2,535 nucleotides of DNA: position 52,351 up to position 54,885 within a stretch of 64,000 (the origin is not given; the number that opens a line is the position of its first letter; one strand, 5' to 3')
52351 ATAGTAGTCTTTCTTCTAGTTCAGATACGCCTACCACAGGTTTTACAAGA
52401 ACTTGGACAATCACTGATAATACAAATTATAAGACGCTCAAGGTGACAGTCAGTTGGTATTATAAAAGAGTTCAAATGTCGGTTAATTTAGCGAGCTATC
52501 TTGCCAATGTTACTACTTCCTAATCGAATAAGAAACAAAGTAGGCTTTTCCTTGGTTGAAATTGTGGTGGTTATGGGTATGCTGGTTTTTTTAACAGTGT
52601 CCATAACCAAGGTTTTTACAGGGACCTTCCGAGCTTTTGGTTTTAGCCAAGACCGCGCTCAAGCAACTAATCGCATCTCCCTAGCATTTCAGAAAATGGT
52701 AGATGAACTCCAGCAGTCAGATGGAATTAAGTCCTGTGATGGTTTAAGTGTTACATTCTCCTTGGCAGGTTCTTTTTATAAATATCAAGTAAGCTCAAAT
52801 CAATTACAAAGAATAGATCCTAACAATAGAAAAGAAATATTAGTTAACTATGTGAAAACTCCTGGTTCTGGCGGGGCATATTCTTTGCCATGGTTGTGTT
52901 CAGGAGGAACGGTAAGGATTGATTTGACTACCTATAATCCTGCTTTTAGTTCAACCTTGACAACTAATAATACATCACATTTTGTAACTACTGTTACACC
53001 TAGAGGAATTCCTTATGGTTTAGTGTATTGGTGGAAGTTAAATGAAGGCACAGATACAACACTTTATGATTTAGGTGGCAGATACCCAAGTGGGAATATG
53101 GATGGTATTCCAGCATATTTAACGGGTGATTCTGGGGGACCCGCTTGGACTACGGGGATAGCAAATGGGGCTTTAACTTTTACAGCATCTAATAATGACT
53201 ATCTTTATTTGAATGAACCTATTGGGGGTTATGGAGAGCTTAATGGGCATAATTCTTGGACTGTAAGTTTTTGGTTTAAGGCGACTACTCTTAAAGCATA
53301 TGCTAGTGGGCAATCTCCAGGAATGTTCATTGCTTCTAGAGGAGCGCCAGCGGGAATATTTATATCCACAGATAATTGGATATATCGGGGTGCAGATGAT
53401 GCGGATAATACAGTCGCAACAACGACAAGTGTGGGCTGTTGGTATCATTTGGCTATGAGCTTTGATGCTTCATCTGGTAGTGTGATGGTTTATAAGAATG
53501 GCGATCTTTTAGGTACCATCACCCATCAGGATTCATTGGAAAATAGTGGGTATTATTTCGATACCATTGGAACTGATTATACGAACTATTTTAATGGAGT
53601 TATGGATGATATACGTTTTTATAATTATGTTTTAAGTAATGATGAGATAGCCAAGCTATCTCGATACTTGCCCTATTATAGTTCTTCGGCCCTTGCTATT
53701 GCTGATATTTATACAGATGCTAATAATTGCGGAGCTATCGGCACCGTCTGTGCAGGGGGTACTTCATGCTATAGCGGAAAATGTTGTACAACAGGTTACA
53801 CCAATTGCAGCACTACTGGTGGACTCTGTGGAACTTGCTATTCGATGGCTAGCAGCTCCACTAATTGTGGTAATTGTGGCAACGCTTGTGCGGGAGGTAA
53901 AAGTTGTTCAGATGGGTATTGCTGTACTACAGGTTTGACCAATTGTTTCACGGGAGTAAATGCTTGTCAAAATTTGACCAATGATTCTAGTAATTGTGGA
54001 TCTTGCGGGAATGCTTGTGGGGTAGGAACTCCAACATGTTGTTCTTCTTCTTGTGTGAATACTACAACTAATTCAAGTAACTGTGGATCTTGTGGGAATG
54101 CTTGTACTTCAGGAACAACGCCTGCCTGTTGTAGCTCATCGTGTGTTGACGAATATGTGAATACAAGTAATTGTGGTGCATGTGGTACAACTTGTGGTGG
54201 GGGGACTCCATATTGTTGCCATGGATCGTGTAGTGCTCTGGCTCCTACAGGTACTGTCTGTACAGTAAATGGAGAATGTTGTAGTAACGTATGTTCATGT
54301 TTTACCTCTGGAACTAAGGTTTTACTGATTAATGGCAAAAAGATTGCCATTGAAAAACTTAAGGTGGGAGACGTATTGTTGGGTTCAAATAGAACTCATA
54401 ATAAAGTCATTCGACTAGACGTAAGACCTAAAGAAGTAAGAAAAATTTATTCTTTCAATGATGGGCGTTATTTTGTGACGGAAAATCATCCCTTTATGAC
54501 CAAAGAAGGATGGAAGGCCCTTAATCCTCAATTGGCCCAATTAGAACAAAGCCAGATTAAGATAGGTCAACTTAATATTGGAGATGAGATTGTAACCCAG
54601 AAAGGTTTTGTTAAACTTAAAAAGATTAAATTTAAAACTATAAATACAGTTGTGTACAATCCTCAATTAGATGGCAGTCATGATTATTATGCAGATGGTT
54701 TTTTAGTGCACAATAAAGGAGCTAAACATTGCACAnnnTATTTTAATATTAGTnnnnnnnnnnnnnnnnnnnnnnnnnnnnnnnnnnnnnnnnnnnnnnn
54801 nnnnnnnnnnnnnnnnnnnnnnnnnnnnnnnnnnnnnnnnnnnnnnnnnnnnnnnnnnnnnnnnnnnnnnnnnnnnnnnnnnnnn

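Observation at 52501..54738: Pilin-like protein with LamG domain, tandem Cys-rich modules and a C-terminal Hint (intein/hedgehog-type) autoprocessing domain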

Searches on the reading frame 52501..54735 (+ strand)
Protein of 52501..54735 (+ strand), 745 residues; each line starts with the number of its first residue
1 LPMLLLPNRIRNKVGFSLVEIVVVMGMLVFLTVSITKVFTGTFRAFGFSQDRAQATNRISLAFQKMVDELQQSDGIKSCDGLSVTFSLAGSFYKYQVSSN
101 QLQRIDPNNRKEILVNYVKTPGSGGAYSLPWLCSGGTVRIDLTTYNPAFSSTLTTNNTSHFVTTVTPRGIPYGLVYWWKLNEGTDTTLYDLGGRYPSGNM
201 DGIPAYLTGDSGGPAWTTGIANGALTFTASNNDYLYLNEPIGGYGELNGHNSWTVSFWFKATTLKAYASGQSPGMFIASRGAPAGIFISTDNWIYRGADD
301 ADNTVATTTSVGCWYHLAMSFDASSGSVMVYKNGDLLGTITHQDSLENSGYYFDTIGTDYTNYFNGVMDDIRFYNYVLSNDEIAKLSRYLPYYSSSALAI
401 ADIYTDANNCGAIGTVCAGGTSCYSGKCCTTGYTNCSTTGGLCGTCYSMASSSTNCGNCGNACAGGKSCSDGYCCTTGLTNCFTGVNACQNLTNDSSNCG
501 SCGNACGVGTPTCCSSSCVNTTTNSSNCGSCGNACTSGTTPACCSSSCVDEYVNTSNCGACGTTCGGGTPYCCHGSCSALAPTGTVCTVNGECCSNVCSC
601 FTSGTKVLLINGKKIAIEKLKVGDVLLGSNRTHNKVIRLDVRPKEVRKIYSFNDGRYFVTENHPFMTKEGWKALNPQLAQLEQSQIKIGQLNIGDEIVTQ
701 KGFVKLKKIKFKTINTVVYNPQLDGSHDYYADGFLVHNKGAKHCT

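Call 3: search_protein_families(library=pfam, proteins=[window:52501-54735:+], max_evalue=1)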
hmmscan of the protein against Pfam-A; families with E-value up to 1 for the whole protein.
window:52501-54735:+ (745 aa): 12 families
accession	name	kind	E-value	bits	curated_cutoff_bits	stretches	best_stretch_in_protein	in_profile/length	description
PF13385.13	Laminin_G_3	-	6.5e-18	65.8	27.6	1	246-384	13-151/151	Concanavalin A-like lectin/glucanases superfamily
PF04885.19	Stig1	-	7.1e-13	49.3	24.1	2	486-539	23-75/85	Stigma-specific STIG1-like protein family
PF05203.21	Hom_end_hint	-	7.6e-06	26.5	32.1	1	600-652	1-50/228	Hom_end-associated Hint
PF14623.11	Vint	-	2.3e-05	24.7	27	1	599-672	1-71/166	Hint-domain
PF07591.16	PT-HINT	-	0.00096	19.9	27.7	1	684-739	74-130/137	Pretoxin HINT domain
PF01079.26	Hint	-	0.0018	18.3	29.7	1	596-716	9-134/213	Hint module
PF13403.11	Hint_2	-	0.0032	18.3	28.4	1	600-639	2-40/147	Hint domain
PF08517.17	AXH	-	0.0079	17.1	33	1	601-698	1-112/116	Ataxin-1 and HBP1 module (AXH)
PF00354.24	Pentaxin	-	0.043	13.9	25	1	298-388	69-168/194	Pentaxin family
PF23635.1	Beta-prop_AT5G49610-like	-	0.083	12.5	27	1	632-667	233-268/274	F-box protein AT5G49610-like, beta-propeller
PF14890.11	Intein_splicing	-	0.12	12.6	35.8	1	606-738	68-155/155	Intein splicing domain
PF07963.17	N_methyl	-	0.41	10.7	21.2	1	15-33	6-24/27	Prokaryotic N-terminal methylation motif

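Call 4: search_protein_families(library=ncbifam, proteins=[window:52501-54735:+], max_evalue=1)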
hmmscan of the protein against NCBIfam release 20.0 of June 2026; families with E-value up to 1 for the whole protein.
window:52501-54735:+ (745 aa): 7 families
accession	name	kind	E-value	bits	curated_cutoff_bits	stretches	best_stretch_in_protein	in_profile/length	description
NF041328.1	C_rich_MXAN6577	subfamily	4.5e-14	52.6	100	2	400-510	32-137/145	MXAN_6577-like cysteine-rich protein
NF038136.1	rSAM_Rv_intein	exception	6.1e-06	25.4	700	1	592-685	67-168/574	intein-containing Rv2578c family radical SAM protein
NF007848.0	PRK10557.1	equivalog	0.019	14.3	120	1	12-111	9-109/192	prepilin peptidase-dependent protein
NF041013.1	T4P_ComGE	equivalog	0.093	12.9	49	1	12-39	2-29/83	competence type IV pilus minor pilin ComGE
NF005852.0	PRK07773.1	equivalog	0.12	10.5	780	1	599-675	397-482/886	replicative DNA helicase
TIGR02599.1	TIGR02599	subfamily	0.18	11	256.5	1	15-73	1-59/361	Verru_Chthon cassette protein C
TIGR01445.1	intein_Nterm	domain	0.38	11.8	24.5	0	600-624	1-25/83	intein N-terminal splicing region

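Call 6: find_homologous_proteins(query=window:52501-54735:+, max_evalue=0.001)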
Query window:52501-54735:+ (745 aa): 15 proteins with E <= 0.001 among 8000 candidates.
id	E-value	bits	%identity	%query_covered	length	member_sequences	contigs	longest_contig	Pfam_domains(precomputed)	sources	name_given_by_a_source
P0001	0.0e+0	1730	100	100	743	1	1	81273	PF13385.14,PF14623.12,PF04885.20,PF05203.22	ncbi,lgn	-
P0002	2.7e-164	567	54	68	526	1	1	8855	PF13385.14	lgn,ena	-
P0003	1.0e-147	512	48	77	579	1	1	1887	PF13385.14,PF04885.20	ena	-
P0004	1.3e-143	498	45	77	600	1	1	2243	PF13385.14,PF04885.20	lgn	-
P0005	1.0e-28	118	33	19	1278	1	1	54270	PF11617.14,PF04885.20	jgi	jgi:hypothetical protein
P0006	9.5e-21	92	32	28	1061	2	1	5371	PF07953.21,PF13385.14,PF02210.32,PF00054.31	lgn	-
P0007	4.4e-12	63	39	25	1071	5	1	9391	PF04885.20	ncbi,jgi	jgi:hypothetical protein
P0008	4.8e-12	63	33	24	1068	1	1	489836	PF04885.20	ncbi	ncbi:MAG: MXAN_6577-like cysteine-rich protein [Polyangiales bacterium]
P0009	8.7e-11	59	34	22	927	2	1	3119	PF04885.20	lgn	-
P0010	9.1e-11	59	43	25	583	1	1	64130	PF04885.20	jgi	jgi:hypothetical protein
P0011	5.8e-10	56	36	24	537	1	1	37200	PF04885.20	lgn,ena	-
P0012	1.4e-7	49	41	26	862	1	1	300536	PF07714.24,PF00069.32,PF04885.20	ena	-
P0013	6.7e-7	46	34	24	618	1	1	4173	PF04885.20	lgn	-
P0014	3.9e-6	44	36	25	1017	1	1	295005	PF04885.20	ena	-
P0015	1.9e-4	38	34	23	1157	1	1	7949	PF04885.20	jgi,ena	-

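Call 9: find_encoding_contigs(protein=P0001, flank=3000, max_places=3)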
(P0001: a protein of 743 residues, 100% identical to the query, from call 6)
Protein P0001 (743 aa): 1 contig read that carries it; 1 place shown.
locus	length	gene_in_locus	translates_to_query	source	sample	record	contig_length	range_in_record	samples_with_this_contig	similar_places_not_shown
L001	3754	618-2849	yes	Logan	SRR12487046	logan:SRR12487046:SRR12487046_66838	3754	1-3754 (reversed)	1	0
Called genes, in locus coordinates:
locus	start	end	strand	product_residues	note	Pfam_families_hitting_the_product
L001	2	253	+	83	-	?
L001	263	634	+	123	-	-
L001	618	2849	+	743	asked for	PF13385:Laminin_G_3, PF04885:Stig1, PF05203:Hom_end_hint (weak), PF14623:Vint (faint)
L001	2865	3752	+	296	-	?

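Call 10: find_encoding_contigs(protein=P0002, flank=8000, max_places=3)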
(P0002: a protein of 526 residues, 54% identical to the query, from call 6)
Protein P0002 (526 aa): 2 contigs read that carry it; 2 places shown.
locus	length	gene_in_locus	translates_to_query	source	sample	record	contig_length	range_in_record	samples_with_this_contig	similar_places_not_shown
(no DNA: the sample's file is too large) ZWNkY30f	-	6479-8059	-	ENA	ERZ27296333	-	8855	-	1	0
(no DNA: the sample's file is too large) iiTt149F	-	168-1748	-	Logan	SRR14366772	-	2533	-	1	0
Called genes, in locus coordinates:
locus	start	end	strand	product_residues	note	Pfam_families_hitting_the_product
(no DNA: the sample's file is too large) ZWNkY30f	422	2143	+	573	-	PF07660:STN, PF03958:Secretin_N, PF00263:Secretin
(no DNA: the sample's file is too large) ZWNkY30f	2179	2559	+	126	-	PF00072:Response_reg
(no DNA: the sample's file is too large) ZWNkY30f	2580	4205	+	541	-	PF05157:MshEN, PF00437:T2SSE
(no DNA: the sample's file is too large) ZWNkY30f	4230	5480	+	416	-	PF28597:T2SSF_N, PF00482:T2SSF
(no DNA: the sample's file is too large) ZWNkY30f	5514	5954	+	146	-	-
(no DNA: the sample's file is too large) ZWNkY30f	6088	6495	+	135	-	-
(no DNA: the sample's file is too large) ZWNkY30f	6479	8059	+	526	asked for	PF13385:Laminin_G_3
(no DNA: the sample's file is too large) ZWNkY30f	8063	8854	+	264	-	?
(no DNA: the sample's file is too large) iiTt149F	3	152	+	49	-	?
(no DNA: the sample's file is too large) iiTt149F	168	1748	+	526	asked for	PF13385:Laminin_G_3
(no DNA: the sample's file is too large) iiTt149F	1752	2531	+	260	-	?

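Call 11: find_encoding_contigs(protein=P0004, flank=3000, max_places=3)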
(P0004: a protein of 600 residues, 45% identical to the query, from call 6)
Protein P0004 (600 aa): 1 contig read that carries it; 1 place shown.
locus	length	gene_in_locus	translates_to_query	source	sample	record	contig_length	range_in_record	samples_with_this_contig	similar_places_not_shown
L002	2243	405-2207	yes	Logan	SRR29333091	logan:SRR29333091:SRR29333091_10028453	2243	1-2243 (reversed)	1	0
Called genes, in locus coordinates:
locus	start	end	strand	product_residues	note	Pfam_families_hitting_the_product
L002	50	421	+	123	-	-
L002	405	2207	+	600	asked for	PF13385:Laminin_G_3, PF04885:Stig1 (weak)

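Call 12: find_encoding_contigs(protein=P0003, flank=3000, max_places=3)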
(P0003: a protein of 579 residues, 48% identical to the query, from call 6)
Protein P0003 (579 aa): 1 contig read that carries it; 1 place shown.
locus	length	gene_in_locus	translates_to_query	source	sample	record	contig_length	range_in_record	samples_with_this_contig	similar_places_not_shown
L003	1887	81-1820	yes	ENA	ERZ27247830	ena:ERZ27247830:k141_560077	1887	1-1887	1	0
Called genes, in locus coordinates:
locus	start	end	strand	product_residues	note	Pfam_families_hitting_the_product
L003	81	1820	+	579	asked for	PF13385:Laminin_G_3, PF04885:Stig1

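Call 13: list_cluster_members(proteins=[P0001, P0002])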
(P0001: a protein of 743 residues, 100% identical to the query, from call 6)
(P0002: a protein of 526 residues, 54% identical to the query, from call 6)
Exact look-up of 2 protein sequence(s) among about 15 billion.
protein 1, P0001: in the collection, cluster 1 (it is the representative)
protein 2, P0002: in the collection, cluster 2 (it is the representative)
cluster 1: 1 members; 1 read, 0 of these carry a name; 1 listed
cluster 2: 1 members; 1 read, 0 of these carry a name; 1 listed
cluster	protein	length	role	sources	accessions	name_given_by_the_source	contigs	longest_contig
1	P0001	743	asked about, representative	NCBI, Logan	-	-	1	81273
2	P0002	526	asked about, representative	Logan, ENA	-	-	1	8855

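Call 14: find_related_loci(query=A1, collection=genome_contigs, flank=8000)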
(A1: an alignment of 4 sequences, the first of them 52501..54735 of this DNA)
Query A1 (745 aa) in genome_contigs; peptide patterns used: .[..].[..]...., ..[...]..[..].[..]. (x = any residue, [..] = any of these).
368 stretches matched a pattern, but none encodes a relative of the query by tblastn (E <= 1e-3).

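Call 68: predict_structure(alignment_id=A4)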
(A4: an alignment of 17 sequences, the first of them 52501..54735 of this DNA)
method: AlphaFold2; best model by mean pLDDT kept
length: 745 residues; sequences in the alignment: 17
mean_pLDDT: 64.3   pTM: 0.47
mean pLDDT of the five models: 64.3, 62.7, 61.9, 61.7, 48.9
residues with pLDDT >= 90: 146; 70-90: 177; 50-70: 162; < 50: 260
segments of 3 or more residues with pLDDT < 50: 1-20, 25-58, 123-126, 145-158, 181-223, 239-245, 391-421, 435-442, 449-452, 458-461, 483-487, 494-496, 498-510, 521-557, 559-564, 580-596, 742-745
pLDDT, mean of each block of 10 residues (from residue 1): 35 41 45 31 29 41 79 80 81 83 87 80 59 81 52 44 72 67 37 30 40 38 59 57 46 85 78 64 75 76 85 87 87 90 59 62 73 84 74 33 36 41 52 48 50 49 58 61 52 50 47 53 45 36 36 44 47 54 34 50 97 97 94 91 92 95 96 95 90 97 97 95 91 90 39
secondary structure, 60 per line:
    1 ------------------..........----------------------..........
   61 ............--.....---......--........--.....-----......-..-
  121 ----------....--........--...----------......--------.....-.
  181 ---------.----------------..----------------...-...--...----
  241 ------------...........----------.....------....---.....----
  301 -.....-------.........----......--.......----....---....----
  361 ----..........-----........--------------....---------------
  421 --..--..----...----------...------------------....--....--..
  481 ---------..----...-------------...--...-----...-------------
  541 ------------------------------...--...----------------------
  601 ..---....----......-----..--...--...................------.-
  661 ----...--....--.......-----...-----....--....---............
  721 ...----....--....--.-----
elements in order (helices of 4 or more, strands of 3 or more residues): H19-28 H51-72 E75-79 E83-88 E91-98 E101-105 E111-116 E131-134 E137-144 E160-165 E174-178 E225-227 E234-236 E253-263 E274-278 E285-288 E292-296 E302-306 E314-322 E327-332 E335-341 H346-349 E353-356 E365-374 H380-387 H402-405 E433-435 E446-448 E467-470 E473-476 E512-514 E517-519 E571-573 E576-578 E606-609 E614-616 E634-652 E665-667 E670-673 H676-682 E688-690 E696-699 E702-705 E709-723 E728-731 E734-737
